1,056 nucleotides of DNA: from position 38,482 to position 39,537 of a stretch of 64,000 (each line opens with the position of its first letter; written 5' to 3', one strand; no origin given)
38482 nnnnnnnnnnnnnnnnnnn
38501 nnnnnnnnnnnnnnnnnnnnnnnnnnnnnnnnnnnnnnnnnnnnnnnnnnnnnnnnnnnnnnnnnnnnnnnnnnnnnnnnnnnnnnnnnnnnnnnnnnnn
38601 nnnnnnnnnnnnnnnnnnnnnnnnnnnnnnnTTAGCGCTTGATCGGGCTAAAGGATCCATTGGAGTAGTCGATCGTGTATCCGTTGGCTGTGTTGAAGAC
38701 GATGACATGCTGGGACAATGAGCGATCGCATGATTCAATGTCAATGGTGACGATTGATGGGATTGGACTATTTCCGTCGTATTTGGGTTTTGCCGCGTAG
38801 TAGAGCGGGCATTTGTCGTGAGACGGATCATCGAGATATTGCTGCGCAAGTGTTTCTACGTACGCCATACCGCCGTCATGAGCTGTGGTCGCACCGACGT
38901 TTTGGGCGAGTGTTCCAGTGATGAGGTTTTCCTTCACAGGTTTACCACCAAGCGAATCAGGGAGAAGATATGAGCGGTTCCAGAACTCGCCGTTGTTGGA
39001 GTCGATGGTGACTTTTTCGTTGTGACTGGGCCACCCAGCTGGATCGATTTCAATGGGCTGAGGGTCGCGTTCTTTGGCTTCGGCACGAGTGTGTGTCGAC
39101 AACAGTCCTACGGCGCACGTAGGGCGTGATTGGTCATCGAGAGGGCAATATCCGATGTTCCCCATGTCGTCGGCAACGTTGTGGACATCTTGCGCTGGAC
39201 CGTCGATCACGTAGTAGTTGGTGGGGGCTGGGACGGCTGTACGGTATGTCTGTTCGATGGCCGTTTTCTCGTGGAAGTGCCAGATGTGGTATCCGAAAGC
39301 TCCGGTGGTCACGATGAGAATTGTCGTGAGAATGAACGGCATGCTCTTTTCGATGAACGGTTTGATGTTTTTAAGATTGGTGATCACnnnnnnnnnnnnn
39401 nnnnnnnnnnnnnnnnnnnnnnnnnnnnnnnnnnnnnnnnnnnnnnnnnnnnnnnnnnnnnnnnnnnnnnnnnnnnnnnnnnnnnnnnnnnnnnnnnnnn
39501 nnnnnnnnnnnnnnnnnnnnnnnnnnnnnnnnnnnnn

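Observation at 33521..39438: Three paralogous membrane-anchored His-Me-type nucleases, one with the catalytic motif ablated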

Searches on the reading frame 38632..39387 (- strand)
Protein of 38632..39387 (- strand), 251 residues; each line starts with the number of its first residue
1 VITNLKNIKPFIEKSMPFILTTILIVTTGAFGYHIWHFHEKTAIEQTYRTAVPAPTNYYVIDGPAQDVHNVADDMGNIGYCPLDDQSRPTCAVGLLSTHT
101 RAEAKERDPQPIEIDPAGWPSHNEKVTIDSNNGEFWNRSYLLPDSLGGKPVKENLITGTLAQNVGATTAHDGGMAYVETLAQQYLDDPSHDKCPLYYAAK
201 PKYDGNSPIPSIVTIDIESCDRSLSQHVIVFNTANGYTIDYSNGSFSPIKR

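Call 34: search_solved_structures(query=window:38632-39387:-, max_evalue=1, show_alignments=1)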
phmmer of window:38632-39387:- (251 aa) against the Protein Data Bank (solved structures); distinct sequences matched with E-value up to 1: 8.
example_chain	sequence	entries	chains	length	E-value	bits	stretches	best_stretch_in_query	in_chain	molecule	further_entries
5fgw_A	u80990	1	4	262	5.1e-22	81.7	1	131-245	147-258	Extracellular streptodornase D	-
5fgu_A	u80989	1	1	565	8.1e-21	77.8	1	131-246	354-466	Green fluorescent protein,Extracellular streptodornase D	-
4qgo_A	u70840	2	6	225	9.2e-05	25.2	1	82-246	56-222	DNA-entry nuclease (Competence-specific nuclease)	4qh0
2xgr_A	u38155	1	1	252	0.00017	24.3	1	98-240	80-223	SPD1 NUCLEASE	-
2xh3_A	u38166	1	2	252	0.00048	22.8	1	98-240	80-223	SPD1 NUCLEASE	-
3owv_A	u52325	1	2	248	0.04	16.6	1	87-246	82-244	DNA-entry nuclease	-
9vwz_L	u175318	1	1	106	0.57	12.7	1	121-208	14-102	A16E6 Fab light chain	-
3ab0_C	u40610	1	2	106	0.77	12.3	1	121-208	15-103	antibody ScFv fragment, light chain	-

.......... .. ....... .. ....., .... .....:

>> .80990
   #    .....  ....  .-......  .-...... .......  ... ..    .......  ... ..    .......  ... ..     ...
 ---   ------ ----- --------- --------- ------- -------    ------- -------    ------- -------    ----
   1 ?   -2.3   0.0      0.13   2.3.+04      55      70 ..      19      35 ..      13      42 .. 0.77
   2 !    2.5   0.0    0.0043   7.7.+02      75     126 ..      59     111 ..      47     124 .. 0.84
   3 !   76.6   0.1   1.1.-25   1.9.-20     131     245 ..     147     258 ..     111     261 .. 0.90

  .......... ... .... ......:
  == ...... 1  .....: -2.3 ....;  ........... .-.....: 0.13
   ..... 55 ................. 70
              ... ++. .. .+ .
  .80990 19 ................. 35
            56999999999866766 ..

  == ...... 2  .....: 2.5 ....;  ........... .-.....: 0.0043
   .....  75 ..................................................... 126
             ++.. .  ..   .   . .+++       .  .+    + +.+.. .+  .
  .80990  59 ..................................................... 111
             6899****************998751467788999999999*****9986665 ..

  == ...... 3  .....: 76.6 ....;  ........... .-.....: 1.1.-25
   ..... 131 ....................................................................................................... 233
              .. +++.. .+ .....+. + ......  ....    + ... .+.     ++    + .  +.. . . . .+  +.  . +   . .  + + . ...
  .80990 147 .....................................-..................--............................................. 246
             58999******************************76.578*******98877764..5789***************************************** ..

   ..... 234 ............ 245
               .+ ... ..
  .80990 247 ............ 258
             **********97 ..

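Call 46: search_protein_families(library=padloc, proteins=[window:38632-39387:-], max_evalue=0.01)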
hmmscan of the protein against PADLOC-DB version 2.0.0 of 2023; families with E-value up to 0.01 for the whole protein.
window:38632-39387:- (251 aa): 0 families
